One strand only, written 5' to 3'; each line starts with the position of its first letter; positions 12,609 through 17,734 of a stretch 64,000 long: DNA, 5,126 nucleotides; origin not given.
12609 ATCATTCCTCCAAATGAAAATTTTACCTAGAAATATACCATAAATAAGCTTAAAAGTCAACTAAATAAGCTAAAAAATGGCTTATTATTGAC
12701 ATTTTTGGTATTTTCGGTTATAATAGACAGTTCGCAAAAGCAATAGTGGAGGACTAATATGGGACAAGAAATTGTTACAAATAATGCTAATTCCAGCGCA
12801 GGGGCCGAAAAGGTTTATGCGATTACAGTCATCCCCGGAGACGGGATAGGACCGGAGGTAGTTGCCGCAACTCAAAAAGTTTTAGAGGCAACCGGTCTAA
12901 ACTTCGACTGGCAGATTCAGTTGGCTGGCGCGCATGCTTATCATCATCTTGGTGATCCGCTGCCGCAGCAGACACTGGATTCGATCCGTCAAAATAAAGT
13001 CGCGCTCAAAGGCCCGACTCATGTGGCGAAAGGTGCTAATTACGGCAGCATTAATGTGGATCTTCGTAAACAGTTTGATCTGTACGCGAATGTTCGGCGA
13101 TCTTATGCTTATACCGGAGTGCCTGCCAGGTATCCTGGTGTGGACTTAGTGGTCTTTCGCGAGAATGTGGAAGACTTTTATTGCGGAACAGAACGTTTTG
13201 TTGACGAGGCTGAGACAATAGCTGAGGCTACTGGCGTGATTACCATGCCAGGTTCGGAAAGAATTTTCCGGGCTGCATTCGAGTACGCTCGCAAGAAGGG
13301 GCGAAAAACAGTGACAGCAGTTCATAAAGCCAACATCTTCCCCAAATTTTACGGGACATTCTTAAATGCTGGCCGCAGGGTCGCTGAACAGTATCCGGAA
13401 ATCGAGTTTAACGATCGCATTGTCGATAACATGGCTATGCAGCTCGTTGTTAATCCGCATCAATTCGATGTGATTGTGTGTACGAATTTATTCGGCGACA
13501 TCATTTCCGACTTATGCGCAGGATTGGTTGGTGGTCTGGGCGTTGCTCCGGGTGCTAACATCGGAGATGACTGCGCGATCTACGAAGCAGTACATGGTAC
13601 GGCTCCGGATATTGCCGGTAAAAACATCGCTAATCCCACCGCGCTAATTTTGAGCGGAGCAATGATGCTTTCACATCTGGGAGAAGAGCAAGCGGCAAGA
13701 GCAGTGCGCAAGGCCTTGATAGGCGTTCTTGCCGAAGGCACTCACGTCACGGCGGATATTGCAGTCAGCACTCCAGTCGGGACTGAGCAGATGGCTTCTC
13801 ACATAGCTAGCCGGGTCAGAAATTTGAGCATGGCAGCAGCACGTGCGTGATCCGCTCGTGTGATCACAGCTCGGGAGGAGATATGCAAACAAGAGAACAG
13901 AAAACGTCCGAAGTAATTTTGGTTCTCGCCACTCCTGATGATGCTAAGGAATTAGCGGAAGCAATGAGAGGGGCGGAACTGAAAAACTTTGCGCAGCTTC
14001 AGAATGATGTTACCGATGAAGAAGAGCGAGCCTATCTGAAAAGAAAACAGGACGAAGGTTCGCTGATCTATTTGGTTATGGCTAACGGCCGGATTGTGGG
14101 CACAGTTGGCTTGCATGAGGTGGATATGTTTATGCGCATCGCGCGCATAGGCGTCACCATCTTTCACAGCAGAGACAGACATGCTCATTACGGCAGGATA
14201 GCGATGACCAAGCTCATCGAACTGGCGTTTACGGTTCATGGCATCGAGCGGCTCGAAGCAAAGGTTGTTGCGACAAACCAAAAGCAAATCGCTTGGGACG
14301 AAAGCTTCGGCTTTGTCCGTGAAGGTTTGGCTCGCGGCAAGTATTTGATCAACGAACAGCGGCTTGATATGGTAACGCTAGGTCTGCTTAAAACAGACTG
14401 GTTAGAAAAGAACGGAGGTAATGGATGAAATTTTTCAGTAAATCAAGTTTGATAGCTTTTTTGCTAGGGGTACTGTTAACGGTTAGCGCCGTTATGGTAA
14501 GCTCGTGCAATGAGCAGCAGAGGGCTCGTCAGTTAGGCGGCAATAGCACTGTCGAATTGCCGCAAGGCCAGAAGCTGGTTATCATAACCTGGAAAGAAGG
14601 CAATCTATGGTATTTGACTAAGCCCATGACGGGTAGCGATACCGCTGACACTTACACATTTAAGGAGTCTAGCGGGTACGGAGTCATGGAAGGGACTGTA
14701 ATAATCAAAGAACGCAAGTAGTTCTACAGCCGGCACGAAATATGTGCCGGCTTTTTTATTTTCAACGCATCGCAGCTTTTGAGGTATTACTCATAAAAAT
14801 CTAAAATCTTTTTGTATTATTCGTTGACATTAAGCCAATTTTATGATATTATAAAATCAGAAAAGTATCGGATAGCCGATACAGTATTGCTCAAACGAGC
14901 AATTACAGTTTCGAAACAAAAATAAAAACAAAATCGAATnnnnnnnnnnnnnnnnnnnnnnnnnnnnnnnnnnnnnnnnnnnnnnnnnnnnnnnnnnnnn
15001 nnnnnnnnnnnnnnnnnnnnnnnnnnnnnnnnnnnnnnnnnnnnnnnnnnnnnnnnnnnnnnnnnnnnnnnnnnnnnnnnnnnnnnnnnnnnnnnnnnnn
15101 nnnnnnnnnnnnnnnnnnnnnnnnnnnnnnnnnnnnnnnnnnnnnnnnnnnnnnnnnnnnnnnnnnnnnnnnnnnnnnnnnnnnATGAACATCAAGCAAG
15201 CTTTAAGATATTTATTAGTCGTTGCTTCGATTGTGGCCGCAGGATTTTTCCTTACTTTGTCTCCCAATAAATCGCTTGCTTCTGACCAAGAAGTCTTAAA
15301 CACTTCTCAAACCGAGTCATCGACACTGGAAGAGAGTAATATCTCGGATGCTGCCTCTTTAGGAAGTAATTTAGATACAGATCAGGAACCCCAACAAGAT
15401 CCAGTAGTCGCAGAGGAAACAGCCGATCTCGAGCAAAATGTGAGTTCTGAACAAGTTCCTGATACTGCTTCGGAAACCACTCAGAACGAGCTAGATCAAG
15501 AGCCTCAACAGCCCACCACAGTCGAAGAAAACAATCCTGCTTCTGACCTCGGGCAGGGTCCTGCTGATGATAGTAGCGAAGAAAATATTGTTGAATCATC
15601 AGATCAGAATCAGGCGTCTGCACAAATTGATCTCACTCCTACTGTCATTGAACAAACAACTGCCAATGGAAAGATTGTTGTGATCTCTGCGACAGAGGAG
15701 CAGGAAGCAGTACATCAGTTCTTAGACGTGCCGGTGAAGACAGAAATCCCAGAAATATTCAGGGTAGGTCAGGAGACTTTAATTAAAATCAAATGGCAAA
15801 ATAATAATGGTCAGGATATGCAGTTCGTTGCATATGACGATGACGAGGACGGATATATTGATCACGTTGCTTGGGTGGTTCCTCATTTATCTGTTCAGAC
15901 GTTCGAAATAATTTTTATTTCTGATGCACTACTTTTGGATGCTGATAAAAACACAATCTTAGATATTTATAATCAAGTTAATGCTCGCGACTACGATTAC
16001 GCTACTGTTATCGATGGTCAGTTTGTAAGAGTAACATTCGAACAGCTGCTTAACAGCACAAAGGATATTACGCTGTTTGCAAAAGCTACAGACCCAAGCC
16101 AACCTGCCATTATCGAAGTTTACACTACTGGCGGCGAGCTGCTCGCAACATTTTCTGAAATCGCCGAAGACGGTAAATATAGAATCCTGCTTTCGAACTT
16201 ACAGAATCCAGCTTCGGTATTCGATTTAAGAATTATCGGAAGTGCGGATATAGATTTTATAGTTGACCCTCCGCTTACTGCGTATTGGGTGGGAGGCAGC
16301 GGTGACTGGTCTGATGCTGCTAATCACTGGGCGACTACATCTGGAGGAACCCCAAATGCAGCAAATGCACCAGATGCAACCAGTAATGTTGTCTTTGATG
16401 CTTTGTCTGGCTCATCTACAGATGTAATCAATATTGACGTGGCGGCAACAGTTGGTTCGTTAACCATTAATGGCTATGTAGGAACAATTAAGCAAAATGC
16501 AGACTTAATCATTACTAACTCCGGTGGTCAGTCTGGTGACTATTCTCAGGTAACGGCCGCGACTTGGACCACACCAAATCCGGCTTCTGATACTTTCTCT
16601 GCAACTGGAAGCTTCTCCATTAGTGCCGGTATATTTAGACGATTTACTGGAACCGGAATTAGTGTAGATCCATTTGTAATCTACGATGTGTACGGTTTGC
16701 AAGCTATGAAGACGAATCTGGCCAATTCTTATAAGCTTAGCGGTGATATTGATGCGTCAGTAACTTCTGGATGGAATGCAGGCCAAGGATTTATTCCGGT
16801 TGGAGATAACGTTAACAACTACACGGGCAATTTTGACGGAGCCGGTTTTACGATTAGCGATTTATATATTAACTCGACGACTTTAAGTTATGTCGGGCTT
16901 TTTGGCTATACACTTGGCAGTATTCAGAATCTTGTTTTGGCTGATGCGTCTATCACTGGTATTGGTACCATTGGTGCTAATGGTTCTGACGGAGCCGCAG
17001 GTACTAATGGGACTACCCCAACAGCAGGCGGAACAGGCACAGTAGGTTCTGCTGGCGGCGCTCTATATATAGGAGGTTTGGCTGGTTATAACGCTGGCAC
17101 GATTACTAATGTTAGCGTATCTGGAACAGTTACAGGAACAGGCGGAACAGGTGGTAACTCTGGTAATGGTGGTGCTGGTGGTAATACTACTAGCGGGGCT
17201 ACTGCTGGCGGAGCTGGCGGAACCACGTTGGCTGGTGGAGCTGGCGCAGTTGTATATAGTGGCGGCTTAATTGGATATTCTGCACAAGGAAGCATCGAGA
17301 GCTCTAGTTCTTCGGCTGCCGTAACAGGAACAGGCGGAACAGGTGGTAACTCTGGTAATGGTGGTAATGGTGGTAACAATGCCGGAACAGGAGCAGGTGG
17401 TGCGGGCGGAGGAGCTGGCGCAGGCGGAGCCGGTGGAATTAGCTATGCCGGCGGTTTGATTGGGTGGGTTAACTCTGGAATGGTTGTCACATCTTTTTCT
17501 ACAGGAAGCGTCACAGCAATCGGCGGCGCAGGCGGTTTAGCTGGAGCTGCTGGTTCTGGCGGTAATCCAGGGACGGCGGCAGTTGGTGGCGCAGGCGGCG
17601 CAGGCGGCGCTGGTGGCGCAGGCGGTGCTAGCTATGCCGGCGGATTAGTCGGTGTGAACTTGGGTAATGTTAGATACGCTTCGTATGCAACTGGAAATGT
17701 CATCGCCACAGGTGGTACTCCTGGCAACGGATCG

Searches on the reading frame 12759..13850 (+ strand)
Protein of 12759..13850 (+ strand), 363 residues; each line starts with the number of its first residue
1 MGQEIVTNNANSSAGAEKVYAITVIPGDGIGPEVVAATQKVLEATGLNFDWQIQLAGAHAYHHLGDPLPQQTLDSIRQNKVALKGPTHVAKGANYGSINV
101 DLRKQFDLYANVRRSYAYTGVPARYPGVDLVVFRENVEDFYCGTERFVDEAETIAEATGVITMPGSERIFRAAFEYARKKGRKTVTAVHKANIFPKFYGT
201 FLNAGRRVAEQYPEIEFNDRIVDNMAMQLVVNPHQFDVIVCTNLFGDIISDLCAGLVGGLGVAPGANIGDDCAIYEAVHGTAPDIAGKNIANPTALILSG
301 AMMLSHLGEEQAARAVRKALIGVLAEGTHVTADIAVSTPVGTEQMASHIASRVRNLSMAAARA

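Call 14: search_protein_families(library=ncbifam, proteins=[window:12759-13850:+], max_evalue=0.00001)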
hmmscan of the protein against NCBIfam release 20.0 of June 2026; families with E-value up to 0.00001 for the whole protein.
window:12759-13850:+ (363 aa): 16 families
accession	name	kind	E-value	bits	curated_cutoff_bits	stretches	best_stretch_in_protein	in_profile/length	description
NF006529.0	PRK08997.1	equivalog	4.5e-126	420.3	510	1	21-352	5-334/335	isocitrate dehydrogenase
NF006673.0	PRK09222.1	equivalog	9.5e-108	361.2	509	1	18-357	3-345/482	NADP-dependent isocitrate dehydrogenase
NF040626.1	AksF2_Meth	equivalog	1.1e-104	350.3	540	1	20-354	2-331/333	homoisocitrate dehydrogenase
TIGR02088.1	LEU3_arch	subfamily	1.6e-100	336.5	409.8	1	22-336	1-312/324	isopropylmalate/isohomocitrate dehydrogenases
TIGR00175.1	mito_nad_idh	equivalog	4.3e-100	335.1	432.4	1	19-338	3-321/334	isocitrate dehydrogenase (NAD(+))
TIGR02924.1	ICDH_alpha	equivalog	5.9e-89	299.3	561.35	1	21-353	2-337/473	isocitrate dehydrogenase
NF040619.1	AksF_Meth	equivalog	2.2e-85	286.8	500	1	21-335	3-331/343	homoisocitrate dehydrogenase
NF002898.0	PRK03437.1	equivalog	1.2e-76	258.3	393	1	18-353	3-345/347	3-isopropylmalate dehydrogenase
TIGR00183.1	prok_nadp_idh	equivalog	3.5e-70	237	567.3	2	214-342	274-401/417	isocitrate dehydrogenase (NADP(+))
TIGR02089.1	TTC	equivalog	8.1e-68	228.9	470.4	1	18-349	2-348/352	tartrate dehydrogenase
NF005425.0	PRK07006.1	equivalog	6.6e-67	226.1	490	3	213-348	273-407/416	NADP-dependent isocitrate dehydrogenase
TIGR00169.1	leuB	equivalog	1.5e-66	224.9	353.2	1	22-348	2-348/349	3-isopropylmalate dehydrogenase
NF006048.0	PRK08194.1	equivalog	5.2e-62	210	501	1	18-355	2-351/352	tartrate dehydrogenase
NF040855.1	iso_homocit_dh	equivalog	7.6e-61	206.2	680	1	20-335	2-303/345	isocitrate--homoisocitrate dehydrogenase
NF005036.0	PRK06451.1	equivalog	8.6e-61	205.9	484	2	215-341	268-396/412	NADP-dependent isocitrate dehydrogenase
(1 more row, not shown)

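Call 15: find_encoding_contigs(protein=window:12759-13850:+, flank=10000, max_places=6)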
Protein window:12759-13850:+ (363 aa): no gene with exactly this product is on record in the collection.

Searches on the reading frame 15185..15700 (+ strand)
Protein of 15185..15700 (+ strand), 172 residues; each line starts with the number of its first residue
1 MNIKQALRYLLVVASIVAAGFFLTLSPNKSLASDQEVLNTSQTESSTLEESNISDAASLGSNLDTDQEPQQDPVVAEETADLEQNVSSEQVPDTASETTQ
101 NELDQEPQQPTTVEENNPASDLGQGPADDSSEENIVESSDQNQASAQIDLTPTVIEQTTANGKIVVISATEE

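Call 42: search_protein_families(library=pfam, proteins=[window:15185-15700:+], max_evalue=1)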
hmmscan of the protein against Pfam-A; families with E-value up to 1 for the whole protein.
window:15185-15700:+ (172 aa): 1 family
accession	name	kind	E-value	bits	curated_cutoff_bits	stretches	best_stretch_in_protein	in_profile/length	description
PF03229.18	Alpha_GJ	-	0.15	13.1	21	1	9-80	3-76/126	Alphavirus glycoprotein J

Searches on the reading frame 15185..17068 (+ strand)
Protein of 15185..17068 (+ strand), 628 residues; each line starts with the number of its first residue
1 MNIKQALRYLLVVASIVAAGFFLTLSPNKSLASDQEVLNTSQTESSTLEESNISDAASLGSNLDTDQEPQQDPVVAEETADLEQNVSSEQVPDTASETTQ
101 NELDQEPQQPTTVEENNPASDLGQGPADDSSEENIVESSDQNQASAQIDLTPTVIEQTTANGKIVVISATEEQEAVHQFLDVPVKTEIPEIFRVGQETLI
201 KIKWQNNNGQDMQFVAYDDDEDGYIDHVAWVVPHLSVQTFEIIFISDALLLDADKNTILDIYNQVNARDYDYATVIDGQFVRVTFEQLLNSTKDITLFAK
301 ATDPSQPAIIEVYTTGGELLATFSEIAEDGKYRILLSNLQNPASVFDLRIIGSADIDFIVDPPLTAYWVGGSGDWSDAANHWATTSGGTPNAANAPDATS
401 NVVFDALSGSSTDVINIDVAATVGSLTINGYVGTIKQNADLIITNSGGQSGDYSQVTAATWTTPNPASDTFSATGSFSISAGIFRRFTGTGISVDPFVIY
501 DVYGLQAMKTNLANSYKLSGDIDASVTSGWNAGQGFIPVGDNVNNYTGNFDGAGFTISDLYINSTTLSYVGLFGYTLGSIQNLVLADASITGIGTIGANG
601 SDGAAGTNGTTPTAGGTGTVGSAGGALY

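Call 16: find_homologous_proteins(query=window:15185-16984:+, max_evalue=0.001)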
Query window:15185-16984:+ (600 aa): 36 proteins with E <= 0.001 among 8000 candidates.
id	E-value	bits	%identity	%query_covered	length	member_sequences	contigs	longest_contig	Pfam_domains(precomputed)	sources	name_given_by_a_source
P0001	1.7e-225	768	67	88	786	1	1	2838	-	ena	-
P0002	3.0e-173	596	60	75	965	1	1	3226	-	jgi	jgi:hypothetical protein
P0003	5.7e-159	548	54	81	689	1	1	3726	PF07581.18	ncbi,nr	ncbi:MAG: hypothetical protein MUD10_05375, partial [Candidatus Pacebacteria bacterium]|nr:hypotheti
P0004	2.3e-157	543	58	73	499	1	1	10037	-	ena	-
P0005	2.8e-129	450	58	61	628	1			-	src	-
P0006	6.6e-129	449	60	56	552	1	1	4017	-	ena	-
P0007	5.7e-123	430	56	61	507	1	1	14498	-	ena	-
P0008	6.2e-120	420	62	53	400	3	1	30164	-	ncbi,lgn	-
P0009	5.8e-92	327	53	48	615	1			-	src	-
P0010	4.0e-84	301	53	51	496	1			-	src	-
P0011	7.1e-81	291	63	35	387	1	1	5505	-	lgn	-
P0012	9.1e-56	208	52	36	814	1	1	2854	PF09603.16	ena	-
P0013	1.0e-51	194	51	35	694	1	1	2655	PF07603.18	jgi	jgi:hypothetical protein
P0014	2.1e-50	190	48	35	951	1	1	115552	PF13385.14,PF18998.7,PF02210.32,PF00054.31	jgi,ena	-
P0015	3.0e-46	176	47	36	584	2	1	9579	-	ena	-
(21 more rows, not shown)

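Call 41: search_protein_families(library=ncbifam, proteins=[window:15185-17068:+], max_evalue=1)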
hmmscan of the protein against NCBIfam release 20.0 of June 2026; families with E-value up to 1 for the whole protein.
window:15185-17068:+ (628 aa): 1 family
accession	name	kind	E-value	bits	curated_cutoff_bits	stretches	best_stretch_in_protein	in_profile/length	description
NF047351.1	lipase_YSIRK_Sa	exception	0.51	8.5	650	1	11-147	13-148/704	YSIRK-targeted triacylglycerol lipase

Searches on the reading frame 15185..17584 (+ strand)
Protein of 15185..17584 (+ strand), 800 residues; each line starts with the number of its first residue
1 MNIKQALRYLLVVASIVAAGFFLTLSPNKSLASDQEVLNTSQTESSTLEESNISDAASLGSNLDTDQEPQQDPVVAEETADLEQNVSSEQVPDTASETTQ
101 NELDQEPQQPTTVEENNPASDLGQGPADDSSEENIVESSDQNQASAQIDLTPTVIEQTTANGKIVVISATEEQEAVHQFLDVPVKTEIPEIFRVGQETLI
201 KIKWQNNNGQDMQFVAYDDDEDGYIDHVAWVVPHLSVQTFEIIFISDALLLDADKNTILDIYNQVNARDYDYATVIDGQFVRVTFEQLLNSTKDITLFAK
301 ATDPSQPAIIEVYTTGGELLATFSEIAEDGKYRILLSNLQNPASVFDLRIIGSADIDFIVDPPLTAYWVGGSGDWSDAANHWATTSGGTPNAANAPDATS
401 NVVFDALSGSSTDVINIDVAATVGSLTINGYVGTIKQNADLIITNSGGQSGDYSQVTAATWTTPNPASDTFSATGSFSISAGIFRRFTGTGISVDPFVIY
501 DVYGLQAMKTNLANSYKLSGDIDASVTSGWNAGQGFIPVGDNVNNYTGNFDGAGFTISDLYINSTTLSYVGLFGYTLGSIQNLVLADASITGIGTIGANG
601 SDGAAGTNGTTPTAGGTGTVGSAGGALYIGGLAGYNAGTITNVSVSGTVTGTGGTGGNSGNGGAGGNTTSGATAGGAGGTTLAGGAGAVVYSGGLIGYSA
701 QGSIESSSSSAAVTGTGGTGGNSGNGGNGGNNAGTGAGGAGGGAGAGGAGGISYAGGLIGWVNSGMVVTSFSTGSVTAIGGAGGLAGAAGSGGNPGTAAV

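Call 6: search_protein_families(library=pfam, proteins=[window:15185-17584:+], max_evalue=0.01)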
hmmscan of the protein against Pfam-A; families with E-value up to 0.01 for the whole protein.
window:15185-17584:+ (800 aa): 0 families

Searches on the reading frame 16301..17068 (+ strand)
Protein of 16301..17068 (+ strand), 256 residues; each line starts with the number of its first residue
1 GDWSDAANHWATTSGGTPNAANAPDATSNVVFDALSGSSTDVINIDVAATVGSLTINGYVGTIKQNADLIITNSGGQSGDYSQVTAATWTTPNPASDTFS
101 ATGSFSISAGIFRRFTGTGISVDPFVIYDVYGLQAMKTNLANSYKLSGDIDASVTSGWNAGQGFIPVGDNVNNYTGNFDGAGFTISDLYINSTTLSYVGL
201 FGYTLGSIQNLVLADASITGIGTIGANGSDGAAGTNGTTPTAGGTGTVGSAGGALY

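Call 42: search_protein_families(library=pfam, proteins=[window:16301-17068:+], max_evalue=1)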
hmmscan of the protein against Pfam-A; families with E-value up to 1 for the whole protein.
window:16301-17068:+ (256 aa): 0 families

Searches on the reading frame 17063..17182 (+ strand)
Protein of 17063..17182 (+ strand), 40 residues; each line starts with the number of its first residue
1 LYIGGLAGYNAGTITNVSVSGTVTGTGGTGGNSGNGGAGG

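Call 7: search_protein_families(library=pfam, proteins=[window:17063-17182:+], max_evalue=10)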
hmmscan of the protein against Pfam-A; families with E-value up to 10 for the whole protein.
seq(40 aa): 1 family
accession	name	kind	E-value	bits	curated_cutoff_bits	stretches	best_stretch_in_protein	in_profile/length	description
PF07581.17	Glug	-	1.2e-06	28.9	20.5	1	2-24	4-28/28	The GLUG motif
